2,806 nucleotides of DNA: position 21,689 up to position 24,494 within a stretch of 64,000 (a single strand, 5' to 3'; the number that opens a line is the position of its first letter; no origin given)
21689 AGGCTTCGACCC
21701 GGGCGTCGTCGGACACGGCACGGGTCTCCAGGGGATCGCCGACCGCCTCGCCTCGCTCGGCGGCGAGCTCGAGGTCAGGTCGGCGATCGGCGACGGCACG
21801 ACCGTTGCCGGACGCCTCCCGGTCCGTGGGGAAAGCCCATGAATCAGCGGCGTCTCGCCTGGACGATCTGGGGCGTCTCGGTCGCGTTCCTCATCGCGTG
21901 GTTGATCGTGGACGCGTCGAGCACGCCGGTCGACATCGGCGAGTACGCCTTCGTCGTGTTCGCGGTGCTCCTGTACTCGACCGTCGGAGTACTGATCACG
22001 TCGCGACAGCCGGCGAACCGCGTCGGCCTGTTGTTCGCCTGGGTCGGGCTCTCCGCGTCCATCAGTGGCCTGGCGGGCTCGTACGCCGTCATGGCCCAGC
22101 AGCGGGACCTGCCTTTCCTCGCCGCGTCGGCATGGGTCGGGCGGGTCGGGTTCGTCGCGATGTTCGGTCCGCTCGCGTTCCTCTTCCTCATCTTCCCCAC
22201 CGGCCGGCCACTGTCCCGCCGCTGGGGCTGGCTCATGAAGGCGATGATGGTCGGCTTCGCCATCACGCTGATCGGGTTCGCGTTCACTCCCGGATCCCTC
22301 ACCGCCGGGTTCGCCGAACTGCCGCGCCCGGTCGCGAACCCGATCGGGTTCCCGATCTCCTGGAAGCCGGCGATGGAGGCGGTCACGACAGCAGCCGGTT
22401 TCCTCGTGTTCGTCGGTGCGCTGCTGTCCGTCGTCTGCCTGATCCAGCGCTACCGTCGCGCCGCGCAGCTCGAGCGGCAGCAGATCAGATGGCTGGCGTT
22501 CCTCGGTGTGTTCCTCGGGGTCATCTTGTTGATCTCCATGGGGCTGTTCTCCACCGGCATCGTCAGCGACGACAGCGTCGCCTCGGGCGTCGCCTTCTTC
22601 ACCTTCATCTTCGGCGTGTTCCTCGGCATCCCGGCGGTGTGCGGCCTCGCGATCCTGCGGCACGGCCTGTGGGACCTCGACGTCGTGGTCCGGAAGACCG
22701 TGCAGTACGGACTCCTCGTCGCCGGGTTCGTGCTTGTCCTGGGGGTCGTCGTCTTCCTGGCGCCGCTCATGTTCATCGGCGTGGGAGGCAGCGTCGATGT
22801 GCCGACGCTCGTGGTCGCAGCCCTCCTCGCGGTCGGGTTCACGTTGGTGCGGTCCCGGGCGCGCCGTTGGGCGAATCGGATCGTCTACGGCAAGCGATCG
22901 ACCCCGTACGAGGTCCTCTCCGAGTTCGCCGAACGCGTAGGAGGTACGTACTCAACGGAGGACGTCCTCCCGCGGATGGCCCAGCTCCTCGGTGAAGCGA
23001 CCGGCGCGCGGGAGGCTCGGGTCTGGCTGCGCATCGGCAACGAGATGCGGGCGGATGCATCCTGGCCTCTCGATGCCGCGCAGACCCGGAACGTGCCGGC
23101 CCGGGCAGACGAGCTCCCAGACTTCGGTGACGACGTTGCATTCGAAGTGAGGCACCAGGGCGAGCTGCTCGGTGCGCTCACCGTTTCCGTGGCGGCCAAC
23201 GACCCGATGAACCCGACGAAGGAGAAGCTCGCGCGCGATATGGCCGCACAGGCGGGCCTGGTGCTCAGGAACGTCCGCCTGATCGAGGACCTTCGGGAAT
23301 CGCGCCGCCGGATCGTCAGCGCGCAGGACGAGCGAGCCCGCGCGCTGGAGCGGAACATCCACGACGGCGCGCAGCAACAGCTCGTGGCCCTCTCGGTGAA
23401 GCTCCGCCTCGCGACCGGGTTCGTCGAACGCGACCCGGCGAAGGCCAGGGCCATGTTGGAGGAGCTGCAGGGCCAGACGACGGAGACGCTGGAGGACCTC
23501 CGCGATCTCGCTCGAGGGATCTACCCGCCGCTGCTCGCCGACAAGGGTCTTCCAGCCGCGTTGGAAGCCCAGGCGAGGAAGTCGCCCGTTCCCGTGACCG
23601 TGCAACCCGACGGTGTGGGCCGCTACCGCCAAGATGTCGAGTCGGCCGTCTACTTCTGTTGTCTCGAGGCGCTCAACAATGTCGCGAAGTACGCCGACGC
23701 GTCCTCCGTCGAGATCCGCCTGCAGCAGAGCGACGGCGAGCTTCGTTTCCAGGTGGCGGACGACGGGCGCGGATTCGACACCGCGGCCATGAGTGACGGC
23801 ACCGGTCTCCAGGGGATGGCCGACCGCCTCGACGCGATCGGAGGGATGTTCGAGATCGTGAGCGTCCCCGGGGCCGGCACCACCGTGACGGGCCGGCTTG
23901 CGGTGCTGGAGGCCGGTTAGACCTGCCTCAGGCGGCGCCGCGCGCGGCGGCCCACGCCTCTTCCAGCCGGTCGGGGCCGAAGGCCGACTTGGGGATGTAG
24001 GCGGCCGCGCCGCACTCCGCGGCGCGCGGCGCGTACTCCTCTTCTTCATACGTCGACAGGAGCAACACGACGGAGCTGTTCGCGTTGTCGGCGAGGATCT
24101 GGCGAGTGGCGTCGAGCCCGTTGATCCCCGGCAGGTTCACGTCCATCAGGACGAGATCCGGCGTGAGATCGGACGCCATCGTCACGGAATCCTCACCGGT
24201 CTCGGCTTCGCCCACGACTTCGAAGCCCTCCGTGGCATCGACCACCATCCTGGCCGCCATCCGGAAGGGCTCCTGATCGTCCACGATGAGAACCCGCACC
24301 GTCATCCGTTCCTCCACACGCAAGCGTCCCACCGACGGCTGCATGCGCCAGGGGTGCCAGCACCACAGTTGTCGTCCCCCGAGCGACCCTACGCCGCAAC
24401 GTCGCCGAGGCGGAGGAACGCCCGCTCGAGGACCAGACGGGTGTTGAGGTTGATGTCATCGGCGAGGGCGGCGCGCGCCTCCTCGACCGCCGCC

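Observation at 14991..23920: Three paralogous multi-TM HisKA_3 sensor kinases, two of them tandem with an ATGA overlap, sharing one NarL-type regulator and an orphan receiver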

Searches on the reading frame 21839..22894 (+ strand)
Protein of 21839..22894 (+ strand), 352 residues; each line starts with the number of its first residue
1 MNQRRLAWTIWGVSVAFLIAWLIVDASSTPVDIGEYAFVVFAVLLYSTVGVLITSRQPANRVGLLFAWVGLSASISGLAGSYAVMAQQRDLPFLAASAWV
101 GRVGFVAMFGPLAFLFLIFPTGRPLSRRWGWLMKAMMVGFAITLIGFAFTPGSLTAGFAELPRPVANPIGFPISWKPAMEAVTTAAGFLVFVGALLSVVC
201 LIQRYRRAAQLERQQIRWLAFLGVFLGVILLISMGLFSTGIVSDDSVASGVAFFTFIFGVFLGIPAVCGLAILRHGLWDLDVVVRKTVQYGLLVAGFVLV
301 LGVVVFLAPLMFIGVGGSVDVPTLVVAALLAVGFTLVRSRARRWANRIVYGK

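Call 54: predict_structure(alignment_id=A2)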
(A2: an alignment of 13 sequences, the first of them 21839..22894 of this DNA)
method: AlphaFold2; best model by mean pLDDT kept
length: 352 residues; sequences in the alignment: 13
mean_pLDDT: 77.8   pTM: 0.72
mean pLDDT of the five models: 77.8, 76.9, 74.9, 73.6, 72.6
residues with pLDDT >= 90: 17; 70-90: 254; 50-70: 72; < 50: 9
segments of 3 or more residues with pLDDT < 50: 314-319
pLDDT, mean of each block of 10 residues (from residue 1): 74 85 78 78 88 78 88 89 86 87 84 83 86 91 89 69 81 88 89 84 78 76 82 80 73 81 82 58 62 65 61 49 66 72 69 47
secondary structure, 60 per line:
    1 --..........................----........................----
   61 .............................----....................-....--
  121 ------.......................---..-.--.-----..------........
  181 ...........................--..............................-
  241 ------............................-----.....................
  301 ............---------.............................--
elements in order: H3-28 H33-56 H61-89 H94-113 H115-118 H127-149 H173-207 H210-239 H247-274 H280-312 H322-350

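Call 57: fold_search(model_id=the predicted structure, library=pdb)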
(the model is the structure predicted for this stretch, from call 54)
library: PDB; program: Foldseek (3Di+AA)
matches with E <= 10: 664; with E <= 0.001: 0
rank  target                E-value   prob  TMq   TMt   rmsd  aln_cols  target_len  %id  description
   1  9p83_R                1.6e-02  0.99  0.33  0.38   9.1       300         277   12  NTSR1-Gi-NTS(8-13) GTP-Bound Complex in the Non-Canonical, AHD Open State (NC-Open-GTP) (released 2026-03-25)
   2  5gli                  1.6e-02  0.82  0.21  0.18  19.2       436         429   12  Human endothelin receptor type-B in the ligand-free form (released 2016-09-07)
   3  8k2w_R                2.6e-02  1.00  0.34  0.40   8.5       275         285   13  Structure of CXCR3 complexed with antagonist AMG487 (released 2023-11-29)
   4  7ul5_A                3.4e-02  0.84  0.22  0.26  15.9       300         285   12  CryoEM Structure of Inactive SSTR2 bound to Nb6 (released 2022-06-29)
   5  4kpp_A                3.9e-02  0.51  0.17  0.15  20.7       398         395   15  Crystal Structure of H+/Ca2+ Exchanger CAX (released 2013-06-26)
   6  7y27_E                4.4e-02  0.93  0.30  0.35  12.2       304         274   12  Cryo-EM structure of the SST-14-bound SSTR2-miniGq-scFv16 complex (released 2022-10-19)
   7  7w0l_Q                6.2e-02  0.97  0.32  0.36   9.0       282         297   15  Cryo-EM structure of a dimeric GPCR-Gi complex with small molecule (released 2022-07-27)
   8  9kb7_A                6.2e-02  0.87  0.27  0.16  14.2       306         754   13  Cryo-EM structure of LGR4-RSPO2 complex (released 2025-10-15)
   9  8efq_R                6.2e-02  0.82  0.26  0.29  12.9       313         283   11  DAMGO-bound mu-opioid receptor-Gi complex (released 2022-11-09)
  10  8jsr_R                6.5e-02  0.97  0.32  0.38  10.7       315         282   12  Cryo-EM structure of the anamorelin-bound ghrelin receptor and Gq complex (released 2025-01-22)
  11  6z66                  6.5e-02  0.75  0.25  0.21  20.1       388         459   13  Crystal structure of apo-state neurotensin receptor 1 (released 2021-02-10)
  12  9vmn_R                9.5e-02  0.72  0.25  0.27  14.5       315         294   11  Cryo-EM structure of the a-KG-OXGR1-Gq complex (released 2026-03-18)
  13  7sk6_A                9.9e-02  0.89  0.30  0.33  12.7       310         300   12  Cryo-EM structure of human ACKR3 in complex with chemokine N-terminal mutant CXCL12_LRHQ and an intracellular Fab (released 2022-07-27)
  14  8xxr_R                1.1e-01  0.92  0.30  0.34  10.2       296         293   14  Structure of CXCR2 bound to CXCL6 (CXCR2-CXCL6-Go Full map) (released 2025-01-15)
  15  5xpr                  1.1e-01  0.75  0.28  0.25  20.6       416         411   14  Human endothelin receptor type-B in complex with antagonist bosentan (released 2017-08-16)
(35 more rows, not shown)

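Call 62: search_protein_representatives(alignment_id=A2)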
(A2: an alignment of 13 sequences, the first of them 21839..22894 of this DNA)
Query: 13 sequences, 354 profile positions. Proteins with E-value up to 0.001 (for the whole library): 22962; up to 1e-10: 12822; up to 1e-30: 3352. The best 150 are listed.
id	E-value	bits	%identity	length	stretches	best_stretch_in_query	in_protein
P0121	1.5e-98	346.5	-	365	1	87-307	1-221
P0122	6.1e-98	344.5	-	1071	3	3-353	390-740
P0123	2.7e-91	322.6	-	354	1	31-258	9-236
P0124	6.0e-89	314.9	-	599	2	111-354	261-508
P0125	3.1e-86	306.0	-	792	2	4-351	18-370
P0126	1.9e-85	303.4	-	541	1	3-353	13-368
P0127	1.7e-84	300.2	-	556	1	3-353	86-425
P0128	1.4e-79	284.1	-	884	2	6-353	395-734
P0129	1.0e-77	278.0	-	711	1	1-353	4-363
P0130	1.9e-77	277.1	-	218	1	110-321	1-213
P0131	9.2e-77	274.8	-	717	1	3-354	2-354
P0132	8.4e-76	271.7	-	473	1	3-354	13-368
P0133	4.8e-73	262.6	-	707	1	12-354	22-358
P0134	7.4e-73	262.0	-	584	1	110-316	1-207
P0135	1.1e-71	258.2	-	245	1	1-170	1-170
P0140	2.7e-68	247.0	-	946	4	9-349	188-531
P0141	3.1e-68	246.8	-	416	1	4-352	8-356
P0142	7.5e-68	245.5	-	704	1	4-354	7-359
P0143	1.0e-67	245.1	-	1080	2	47-350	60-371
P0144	2.4e-67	243.9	-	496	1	4-353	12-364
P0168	5.2e-61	223.0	-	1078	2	4-350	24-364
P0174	6.6e-60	219.4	-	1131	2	4-339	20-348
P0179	1.2e-59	218.6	-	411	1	5-352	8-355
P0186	7.3e-59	216.0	-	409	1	4-352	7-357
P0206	6.9e-57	209.5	-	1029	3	5-347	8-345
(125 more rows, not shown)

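Call 63: search_protein_families(library=pfam, proteins=[P0122, P0125, P0126, P0128, P0140, P0143, P0174, P0141, P0144, P0206], max_evalue=0.001)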
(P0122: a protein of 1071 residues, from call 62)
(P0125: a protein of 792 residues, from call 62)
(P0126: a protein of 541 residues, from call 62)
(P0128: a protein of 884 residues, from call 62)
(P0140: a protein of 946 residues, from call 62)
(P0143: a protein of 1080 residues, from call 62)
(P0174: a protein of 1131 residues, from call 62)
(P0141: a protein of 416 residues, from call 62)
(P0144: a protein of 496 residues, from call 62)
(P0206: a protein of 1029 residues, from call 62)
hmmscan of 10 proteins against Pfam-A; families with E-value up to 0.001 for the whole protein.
P0122 (1071 aa): 6 families
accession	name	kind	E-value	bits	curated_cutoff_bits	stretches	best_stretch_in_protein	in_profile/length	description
PF07730.19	HisKA_3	-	4e-15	56.5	24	1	873-940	1-68/68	Histidine kinase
PF02518.31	HATPase_c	-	1.3e-12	48.5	26.4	1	976-1064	3-110/111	Histidine kinase-, DNA gyrase B-, and HSP90-like ATPase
PF01590.32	GAF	-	5.4e-06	27.4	22.4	1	789-849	71-132/133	GAF domain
PF13185.12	GAF_2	-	6.2e-06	26.9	28.6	1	796-849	83-134/136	GAF domain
PF13492.12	GAF_3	-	6.6e-06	27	27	1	793-849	69-126/129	GAF domain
PF13581.12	HATPase_c_2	-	0.00079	19.9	27.4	0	983-1025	35-82/127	Histidine kinase-like ATPase domain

P0125 (792 aa): 0 families

P0126 (541 aa): 1 family
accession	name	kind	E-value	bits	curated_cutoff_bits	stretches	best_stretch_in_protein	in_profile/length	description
PF07730.19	HisKA_3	-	4.3e-05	24.4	24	1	511-539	1-29/68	Histidine kinase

P0128 (884 aa): 0 families

P0140 (946 aa): 0 families

P0143 (1080 aa): 3 families
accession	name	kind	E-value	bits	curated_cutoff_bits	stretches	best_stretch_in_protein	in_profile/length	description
PF07730.19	HisKA_3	-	5.5e-14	52.9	24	1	874-941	1-68/68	Histidine kinase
PF02518.31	HATPase_c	-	4.1e-13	50.2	26.4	1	981-1071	3-109/111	Histidine kinase-, DNA gyrase B-, and HSP90-like ATPase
PF13581.12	HATPase_c_2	-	7.3e-06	26.5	27.4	1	987-1034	34-83/127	Histidine kinase-like ATPase domain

P0174 (1131 aa): 5 families
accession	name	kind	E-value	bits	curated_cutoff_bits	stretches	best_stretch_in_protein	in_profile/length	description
PF07730.19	HisKA_3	-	8.1e-17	62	24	1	934-1001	1-68/68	Histidine kinase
PF02518.31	HATPase_c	-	7.8e-14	52.5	26.4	1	1040-1127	3-110/111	Histidine kinase-, DNA gyrase B-, and HSP90-like ATPase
PF16927.11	HisKA_7TM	-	7.6e-05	23.1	28.6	1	518-732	5-222/224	N-terminal 7TM region of histidine kinase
PF13185.12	GAF_2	-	0.00034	21.3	28.6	0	867-912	92-136/136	GAF domain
PF01590.32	GAF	-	0.00045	21.2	22.4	0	869-911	93-133/133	GAF domain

P0141 (416 aa): 0 families

P0144 (496 aa): 0 families

P0206 (1029 aa): 5 families
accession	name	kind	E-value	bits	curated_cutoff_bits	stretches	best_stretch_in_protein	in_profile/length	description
PF07730.19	HisKA_3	-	8.1e-16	58.8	24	1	831-898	1-68/68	Histidine kinase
PF02518.31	HATPase_c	-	7.9e-11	42.8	26.4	1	938-1025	3-110/111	Histidine kinase-, DNA gyrase B-, and HSP90-like ATPase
PF01590.32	GAF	-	1.2e-07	32.8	22.4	1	759-808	85-133/133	GAF domain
PF13185.12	GAF_2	-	1.9e-05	25.3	28.6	1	760-809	88-136/136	GAF domain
PF13492.12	GAF_3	-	7.8e-05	23.5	27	1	758-808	77-127/129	GAF domain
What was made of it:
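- On HisKA_7TM (PF16927) sensor kinases: One distant 1131-aa relative has a sub-threshold hit, E = 7.6e-5 (call 63).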

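Call 64: search_protein_families(library=pfam, alignment_id=A2, max_evalue=10)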
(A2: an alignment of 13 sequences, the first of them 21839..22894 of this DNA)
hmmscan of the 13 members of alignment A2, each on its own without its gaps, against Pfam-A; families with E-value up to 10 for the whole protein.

A. member 1, window:21839-22894:+ (352 aa): 2 families
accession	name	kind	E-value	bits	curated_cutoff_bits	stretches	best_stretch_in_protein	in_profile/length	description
PF16938.10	Phage_holin_Dp1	-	1.1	10.1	25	1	218-233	42-57/63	Putative phage holin Dp-1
PF03188.21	Cytochrom_B561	-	1.8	9.2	23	1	38-145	13-121/137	Eukaryotic cytochrome b561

B. families by the number of members that match (of 13 scanned): 16 families
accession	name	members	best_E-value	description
PF11188.13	DUF2975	4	2.6e-05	Protein of unknown function (DUF2975)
PF03188.21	Cytochrom_B561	3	0.27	Eukaryotic cytochrome b561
PF25452.1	TM225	1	0.016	TM225-like domain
PF07226.16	DUF1422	1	0.018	Protein of unknown function (DUF1422)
PF19857.4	DUF6332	1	0.067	Family of unknown function (DUF6332)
PF22570.1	LiaF-TM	1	0.086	LiaF transmembrane domain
PF16959.10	Collectrin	1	0.11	Renal amino acid transporter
PF08395.17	7tm_7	1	0.12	7tm Chemosensory receptor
PF10277.15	Frag1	1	0.22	Frag1/DRAM/Sfk1 family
PF14184.11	YrvL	1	0.36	Regulatory protein YrvL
PF13067.11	DUF3930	1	1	Protein of unknown function (DUF3930)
PF16938.10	Phage_holin_Dp1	1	1.1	Putative phage holin Dp-1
PF01757.29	Acyl_transf_3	1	1.6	Acyltransferase domain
PF04756.19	OST3_OST6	1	4.3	OST3 / OST6 family, transporter family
PF10841.13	DUF2644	1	6.1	Protein of unknown function (DUF2644)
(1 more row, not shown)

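Call 71: list_cluster_members(proteins=[P0141, P0179, P0186, P0125, P0122, P0131, P0129, P0142, P0001, P0168])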
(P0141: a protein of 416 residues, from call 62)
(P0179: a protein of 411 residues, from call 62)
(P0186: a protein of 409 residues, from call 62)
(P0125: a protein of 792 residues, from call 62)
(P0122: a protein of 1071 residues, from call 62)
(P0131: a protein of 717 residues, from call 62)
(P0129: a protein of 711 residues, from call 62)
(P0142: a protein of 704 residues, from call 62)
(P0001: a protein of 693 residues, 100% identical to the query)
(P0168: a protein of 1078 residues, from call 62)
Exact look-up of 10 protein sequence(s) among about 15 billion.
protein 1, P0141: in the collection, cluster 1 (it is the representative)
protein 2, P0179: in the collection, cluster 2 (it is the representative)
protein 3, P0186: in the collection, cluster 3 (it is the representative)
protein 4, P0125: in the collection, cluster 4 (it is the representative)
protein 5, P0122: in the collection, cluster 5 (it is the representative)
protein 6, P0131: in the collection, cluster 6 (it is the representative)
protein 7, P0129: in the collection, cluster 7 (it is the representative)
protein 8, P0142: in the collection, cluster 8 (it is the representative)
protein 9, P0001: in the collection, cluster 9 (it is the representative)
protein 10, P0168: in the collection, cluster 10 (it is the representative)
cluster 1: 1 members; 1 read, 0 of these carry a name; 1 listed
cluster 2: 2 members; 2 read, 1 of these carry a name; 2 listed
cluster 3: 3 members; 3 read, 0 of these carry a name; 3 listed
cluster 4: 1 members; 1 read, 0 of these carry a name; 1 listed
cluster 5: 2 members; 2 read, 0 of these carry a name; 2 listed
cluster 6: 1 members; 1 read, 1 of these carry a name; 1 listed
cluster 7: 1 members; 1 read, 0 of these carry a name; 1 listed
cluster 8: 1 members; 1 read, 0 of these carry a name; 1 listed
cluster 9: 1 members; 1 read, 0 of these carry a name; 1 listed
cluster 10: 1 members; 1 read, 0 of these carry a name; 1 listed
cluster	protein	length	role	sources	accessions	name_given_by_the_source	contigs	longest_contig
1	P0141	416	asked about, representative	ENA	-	-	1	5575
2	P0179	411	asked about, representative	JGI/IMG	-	hypothetical protein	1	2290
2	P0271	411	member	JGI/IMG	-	-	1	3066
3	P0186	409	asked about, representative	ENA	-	-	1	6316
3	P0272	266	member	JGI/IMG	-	-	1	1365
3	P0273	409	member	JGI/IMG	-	-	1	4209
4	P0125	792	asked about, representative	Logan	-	-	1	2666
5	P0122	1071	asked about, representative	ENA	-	-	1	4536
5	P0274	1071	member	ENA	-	-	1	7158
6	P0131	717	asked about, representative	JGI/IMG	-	signal transduction histidine kinase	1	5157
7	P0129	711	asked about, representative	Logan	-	-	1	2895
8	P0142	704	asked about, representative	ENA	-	-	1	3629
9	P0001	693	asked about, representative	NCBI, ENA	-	-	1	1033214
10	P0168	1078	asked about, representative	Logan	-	-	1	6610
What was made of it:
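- Tried and rejected: Cluster-member look-up: no names or taxa for TM-module relatives (call 71).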

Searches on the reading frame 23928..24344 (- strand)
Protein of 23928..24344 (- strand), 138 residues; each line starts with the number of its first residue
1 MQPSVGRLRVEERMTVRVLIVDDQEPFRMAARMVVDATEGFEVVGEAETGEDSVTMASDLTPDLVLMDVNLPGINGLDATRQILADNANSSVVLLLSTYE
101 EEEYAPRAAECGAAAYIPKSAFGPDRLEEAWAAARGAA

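Call 4: search_protein_families(library=pfam, proteins=[window:23928-24344:-], max_evalue=0.01)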
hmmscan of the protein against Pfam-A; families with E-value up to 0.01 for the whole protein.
window:23928-24344:- (138 aa): 1 family
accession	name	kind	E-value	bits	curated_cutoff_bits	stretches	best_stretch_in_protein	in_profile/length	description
PF00072.30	Response_reg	-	5.7e-23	81.6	30.2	1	18-130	1-109/111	Response regulator receiver domain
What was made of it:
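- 23928..24305 (-): Single-domain receiver (REC-only), convergent with K3. Pfam Response_reg, E = 6e-23 (call 4).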

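Call 46: search_protein_families(library=ncbifam, proteins=[window:23928-24305:-], max_evalue=0.001)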
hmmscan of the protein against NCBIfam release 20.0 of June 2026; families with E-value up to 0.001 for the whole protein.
window:23928-24305:- (125 aa): 76 families (the best 25 are shown)
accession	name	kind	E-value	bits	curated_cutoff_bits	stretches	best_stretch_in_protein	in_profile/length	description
NF007018.1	PRK09483.1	equivalog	7.3e-24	84.6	280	1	3-113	2-111/217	UvrY/SirA/GacA family response regulator transcription factor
NF001965.0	PRK00742.1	subfamily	3e-22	79.3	293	1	1-108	2-109/357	chemotaxis-specific protein-glutamate methyltransferase CheB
NF007935.0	PRK10651.1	equivalog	6.7e-20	71.2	250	1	3-123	7-126/216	two-component system response regulator NarL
NF041367.1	CheY_Halo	equivalog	2.2e-19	69.9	200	1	5-114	1-107/114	chemotaxis protein CheY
NF052445.1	RespRegMctR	equivalog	6.1e-19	68.2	300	1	3-107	2-105/205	two-component system response regulator MctR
NF011896.0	PRK15369.1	equivalog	1.4e-17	64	242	1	2-107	3-107/211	two component system response regulator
NF008469.0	PRK11361.1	equivalog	4.6e-16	58.6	714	1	3-106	5-105/461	acetoacetate metabolism transcriptional regulator AtoC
NF009206.0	PRK12555.1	subfamily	4.8e-16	58.6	342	1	3-109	1-107/340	chemotaxis-specific protein-glutamate methyltransferase CheB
NF007708.0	PRK10403.1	equivalog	2.9e-15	56.3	343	1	3-123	7-126/215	nitrate/nitrite response regulator protein NarP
NF007419.0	PRK09958.1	equivalog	2e-14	53.7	251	1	5-107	3-103/204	acid-sensing system DNA-binding response regulator EvgA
TIGR02875.1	spore_0_A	equivalog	1e-13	51.1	200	1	3-106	3-107/262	sporulation transcription factor Spo0A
NF008677.0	PRK11697.1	equivalog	2.5e-13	50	246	1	3-116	2-110/238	two-component system response regulator BtsR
NF047785.1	respo_reg_MadR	equivalog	8.6e-13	48.1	300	1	3-106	1-106/209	MadR family response regulator transcription factor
TIGR02154.1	PhoB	equivalog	1.2e-12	47.6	296.2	1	1-107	1-106/226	phosphate regulon transcriptional regulator PhoB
NF040689.1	MtrAB_MtrA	equivalog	3.3e-12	46.2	300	1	5-107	1-99/219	MtrAB system response regulator MtrA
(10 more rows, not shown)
